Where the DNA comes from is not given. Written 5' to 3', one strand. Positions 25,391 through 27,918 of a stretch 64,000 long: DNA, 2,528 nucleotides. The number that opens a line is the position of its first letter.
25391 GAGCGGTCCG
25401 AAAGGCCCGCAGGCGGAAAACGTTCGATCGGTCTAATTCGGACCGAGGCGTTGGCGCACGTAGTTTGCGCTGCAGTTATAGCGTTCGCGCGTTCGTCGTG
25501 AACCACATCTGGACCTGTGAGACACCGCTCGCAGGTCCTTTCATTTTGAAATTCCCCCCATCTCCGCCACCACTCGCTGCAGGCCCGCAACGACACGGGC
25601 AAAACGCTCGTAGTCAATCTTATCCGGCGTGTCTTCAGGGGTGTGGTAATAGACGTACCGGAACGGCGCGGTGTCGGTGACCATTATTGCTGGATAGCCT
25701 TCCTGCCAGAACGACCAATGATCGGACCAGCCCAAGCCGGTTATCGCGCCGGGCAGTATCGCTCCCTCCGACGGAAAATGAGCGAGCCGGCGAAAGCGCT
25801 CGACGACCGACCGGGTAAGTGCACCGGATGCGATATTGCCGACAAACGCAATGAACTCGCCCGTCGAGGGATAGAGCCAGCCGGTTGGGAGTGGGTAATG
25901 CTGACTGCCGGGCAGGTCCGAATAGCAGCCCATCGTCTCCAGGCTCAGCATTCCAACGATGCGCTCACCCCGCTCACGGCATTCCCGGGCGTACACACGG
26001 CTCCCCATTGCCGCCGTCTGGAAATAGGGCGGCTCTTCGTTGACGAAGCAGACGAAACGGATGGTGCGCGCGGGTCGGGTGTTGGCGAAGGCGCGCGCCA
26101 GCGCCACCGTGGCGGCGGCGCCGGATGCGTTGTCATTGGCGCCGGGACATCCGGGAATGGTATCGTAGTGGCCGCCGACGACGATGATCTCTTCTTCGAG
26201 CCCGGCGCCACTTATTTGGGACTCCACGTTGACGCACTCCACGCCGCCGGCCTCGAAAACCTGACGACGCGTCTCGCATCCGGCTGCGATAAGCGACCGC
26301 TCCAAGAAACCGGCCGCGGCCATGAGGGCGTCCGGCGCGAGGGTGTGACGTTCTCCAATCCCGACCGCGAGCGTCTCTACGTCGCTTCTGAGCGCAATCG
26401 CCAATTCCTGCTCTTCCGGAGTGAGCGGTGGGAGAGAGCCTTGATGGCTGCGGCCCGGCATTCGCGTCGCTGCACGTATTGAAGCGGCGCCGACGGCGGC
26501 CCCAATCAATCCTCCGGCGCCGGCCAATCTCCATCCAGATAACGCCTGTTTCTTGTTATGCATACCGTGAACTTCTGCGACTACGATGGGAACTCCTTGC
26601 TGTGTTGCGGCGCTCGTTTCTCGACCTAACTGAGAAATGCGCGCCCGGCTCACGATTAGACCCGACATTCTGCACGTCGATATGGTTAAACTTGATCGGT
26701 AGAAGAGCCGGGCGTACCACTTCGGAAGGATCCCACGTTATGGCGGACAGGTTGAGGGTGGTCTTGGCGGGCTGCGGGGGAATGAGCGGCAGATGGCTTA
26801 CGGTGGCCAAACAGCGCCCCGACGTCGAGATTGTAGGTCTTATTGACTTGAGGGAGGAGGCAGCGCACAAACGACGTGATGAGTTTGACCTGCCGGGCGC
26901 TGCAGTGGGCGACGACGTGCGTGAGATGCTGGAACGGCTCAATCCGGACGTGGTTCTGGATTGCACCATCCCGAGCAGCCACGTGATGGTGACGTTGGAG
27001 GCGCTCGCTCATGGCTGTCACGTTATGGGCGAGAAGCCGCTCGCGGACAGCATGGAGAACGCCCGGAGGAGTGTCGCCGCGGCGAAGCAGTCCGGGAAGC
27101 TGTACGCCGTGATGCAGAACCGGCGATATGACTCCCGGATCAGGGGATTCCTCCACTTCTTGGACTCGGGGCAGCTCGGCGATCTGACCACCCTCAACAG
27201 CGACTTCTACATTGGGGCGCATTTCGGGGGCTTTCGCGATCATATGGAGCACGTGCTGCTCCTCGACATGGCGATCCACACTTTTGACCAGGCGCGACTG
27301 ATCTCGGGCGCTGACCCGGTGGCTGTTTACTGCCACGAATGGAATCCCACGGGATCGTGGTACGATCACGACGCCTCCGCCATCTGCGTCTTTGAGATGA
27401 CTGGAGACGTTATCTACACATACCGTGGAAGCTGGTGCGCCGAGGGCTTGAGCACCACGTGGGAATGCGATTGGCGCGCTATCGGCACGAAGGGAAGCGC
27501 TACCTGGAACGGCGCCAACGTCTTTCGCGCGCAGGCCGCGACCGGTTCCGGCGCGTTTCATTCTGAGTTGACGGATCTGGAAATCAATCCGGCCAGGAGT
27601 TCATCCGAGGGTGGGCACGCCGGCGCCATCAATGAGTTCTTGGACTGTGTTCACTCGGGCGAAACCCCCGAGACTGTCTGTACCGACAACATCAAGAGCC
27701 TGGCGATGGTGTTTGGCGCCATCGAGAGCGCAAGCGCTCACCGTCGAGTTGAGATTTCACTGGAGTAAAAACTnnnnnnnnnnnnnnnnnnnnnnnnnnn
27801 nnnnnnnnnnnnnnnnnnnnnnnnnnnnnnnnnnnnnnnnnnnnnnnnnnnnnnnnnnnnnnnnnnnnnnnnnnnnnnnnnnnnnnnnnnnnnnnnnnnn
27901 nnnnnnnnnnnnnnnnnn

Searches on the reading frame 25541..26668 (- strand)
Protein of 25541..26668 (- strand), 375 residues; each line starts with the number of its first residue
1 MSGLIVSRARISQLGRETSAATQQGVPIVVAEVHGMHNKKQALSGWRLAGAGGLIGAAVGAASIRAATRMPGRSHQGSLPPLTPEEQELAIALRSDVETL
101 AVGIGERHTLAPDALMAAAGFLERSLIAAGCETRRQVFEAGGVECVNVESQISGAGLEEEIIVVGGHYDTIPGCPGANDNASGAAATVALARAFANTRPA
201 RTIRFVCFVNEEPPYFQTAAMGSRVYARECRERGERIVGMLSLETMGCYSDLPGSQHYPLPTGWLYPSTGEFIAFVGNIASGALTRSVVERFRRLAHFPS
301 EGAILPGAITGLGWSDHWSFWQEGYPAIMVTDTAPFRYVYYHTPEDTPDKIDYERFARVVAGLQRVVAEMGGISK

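Call 8: search_protein_families(library=pfam, proteins=[window:25541-26668:-], max_evalue=0.001)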
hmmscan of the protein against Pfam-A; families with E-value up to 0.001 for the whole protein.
window:25541-26668:- (375 aa): 1 family
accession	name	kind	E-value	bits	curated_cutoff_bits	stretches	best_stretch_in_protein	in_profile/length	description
PF04389.22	Peptidase_M28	-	1.7e-27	96.8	21.3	1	151-360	5-186/193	Peptidase family M28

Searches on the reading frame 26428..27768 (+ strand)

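Call 8: search_protein_families(library=pfam, proteins=[window:26428-27768:+], max_evalue=0.001)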
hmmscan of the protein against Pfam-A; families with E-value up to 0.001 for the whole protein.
window:26428-27768:+ (446 aa): 5 families
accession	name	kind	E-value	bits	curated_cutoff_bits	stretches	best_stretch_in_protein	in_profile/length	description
PF01408.29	GFO_IDH_MocA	-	6e-19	69.3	24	1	109-228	1-118/120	Oxidoreductase family, NAD-binding Rossmann fold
PF22725.1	GFO_IDH_MocA_C3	-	1.6e-12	47.9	27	1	244-358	7-123/124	GFO/IDH/MocA C-terminal domain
PF03447.22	NAD_binding_3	-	1.8e-07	32.3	24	1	115-224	1-111/116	Homoserine dehydrogenase, NAD binding domain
PF01113.26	DapB_N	-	2.4e-05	24.8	25.6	1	110-198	2-93/124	Dihydrodipicolinate reductase, N-terminus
PF02894.22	GFO_IDH_MocA_C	-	5.2e-05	23.6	22.9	1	277-443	42-218/218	Oxidoreductase family, C-terminal alpha/beta domain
